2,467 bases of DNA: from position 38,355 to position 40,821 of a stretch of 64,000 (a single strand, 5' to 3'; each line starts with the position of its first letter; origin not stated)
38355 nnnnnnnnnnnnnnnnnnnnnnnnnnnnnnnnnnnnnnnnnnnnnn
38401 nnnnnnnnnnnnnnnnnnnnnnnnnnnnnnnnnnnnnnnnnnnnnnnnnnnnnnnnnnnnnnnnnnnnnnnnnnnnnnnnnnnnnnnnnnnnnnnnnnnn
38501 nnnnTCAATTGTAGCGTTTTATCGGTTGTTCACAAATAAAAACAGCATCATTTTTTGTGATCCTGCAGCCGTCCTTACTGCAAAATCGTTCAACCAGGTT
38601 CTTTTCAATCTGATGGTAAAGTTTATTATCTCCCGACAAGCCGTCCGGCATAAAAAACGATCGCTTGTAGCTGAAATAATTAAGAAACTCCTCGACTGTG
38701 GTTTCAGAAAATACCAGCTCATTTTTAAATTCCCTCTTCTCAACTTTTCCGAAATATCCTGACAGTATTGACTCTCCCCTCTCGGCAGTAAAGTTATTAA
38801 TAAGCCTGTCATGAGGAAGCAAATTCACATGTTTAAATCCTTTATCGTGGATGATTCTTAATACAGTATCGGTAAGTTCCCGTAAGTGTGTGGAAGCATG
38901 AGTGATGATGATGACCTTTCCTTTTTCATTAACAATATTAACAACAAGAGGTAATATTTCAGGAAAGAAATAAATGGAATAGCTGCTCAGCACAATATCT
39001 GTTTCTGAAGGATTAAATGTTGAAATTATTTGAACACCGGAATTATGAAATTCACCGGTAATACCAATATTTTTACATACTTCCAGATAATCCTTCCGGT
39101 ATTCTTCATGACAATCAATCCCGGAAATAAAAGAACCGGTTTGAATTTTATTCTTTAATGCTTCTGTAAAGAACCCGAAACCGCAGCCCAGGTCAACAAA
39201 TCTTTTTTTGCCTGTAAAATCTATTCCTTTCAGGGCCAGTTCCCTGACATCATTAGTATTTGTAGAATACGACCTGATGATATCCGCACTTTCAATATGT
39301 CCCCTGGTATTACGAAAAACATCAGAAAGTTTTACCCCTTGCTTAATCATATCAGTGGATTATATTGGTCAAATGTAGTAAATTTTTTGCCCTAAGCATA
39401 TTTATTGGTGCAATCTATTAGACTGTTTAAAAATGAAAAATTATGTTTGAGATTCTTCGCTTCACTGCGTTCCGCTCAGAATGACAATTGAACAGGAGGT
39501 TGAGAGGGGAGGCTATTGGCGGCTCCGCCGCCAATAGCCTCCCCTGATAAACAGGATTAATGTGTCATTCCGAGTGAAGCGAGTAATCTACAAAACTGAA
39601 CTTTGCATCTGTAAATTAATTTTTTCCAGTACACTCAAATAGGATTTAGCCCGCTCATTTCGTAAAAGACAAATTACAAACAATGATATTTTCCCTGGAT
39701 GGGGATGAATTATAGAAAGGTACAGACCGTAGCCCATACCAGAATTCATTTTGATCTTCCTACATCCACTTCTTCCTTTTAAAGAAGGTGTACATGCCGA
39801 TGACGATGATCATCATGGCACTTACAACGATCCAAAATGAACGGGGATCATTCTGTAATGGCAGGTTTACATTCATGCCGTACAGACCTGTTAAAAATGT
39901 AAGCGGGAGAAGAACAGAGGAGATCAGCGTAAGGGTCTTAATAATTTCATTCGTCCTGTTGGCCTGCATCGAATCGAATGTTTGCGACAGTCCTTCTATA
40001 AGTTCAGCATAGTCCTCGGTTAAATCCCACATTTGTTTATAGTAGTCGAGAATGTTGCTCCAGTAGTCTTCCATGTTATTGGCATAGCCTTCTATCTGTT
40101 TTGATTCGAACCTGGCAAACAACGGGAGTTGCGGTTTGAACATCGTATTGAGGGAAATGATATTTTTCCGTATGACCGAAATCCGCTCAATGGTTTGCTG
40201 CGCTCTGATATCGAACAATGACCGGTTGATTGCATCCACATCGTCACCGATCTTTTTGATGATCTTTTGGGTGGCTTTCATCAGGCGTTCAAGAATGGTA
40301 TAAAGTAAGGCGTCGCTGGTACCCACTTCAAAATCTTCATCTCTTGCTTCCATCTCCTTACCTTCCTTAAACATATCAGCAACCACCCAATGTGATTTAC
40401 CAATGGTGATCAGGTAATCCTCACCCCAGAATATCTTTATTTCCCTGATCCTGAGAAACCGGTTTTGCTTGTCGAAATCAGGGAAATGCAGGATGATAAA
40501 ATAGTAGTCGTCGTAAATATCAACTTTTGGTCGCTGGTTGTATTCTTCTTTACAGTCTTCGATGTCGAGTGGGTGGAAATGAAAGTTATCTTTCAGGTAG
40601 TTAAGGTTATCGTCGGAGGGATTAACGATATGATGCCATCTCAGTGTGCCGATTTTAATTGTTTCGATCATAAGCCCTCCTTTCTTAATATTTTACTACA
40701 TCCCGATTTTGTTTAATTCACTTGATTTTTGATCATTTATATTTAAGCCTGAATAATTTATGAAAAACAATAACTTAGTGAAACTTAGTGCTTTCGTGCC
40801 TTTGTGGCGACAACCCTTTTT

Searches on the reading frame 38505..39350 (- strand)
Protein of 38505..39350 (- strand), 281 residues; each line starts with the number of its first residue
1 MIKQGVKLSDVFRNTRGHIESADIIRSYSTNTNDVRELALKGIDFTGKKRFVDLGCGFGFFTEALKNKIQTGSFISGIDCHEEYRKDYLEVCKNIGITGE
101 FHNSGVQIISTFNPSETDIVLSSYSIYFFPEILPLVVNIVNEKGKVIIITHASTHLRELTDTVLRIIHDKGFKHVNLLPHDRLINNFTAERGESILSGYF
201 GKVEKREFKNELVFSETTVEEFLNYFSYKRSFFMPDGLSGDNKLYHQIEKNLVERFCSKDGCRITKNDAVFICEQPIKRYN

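Call 24: search_protein_families(library=pfam, proteins=[window:38505-39350:-], max_evalue=0.001)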
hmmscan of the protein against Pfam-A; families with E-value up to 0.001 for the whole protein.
window:38505-39350:- (281 aa): 4 families
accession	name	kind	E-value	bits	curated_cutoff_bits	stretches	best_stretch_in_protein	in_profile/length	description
PF13847.12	Methyltransf_31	-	2.6e-05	24.4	27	1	48-160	4-119/145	Methyltransferase domain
PF13679.12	Methyltransf_32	-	3.4e-05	24.3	27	1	44-179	22-134/143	Methyltransferase domain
PF13649.12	Methyltransf_25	-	0.0001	23.3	27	1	52-130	2-78/97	Methyltransferase domain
PF08241.18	Methyltransf_11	-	0.00048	21.1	21.2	1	52-136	1-80/95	Methyltransferase domain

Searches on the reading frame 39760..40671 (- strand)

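Call 24: search_protein_families(library=pfam, proteins=[window:39760-40671:-], max_evalue=0.001)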
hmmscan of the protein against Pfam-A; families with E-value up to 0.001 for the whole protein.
window:39760-40671:- (303 aa): 1 family
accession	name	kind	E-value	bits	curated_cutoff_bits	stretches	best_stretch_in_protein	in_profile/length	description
PF01544.23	CorA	-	6.6e-54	183.6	27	1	10-299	4-292/292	CorA-like Mg2+ transporter protein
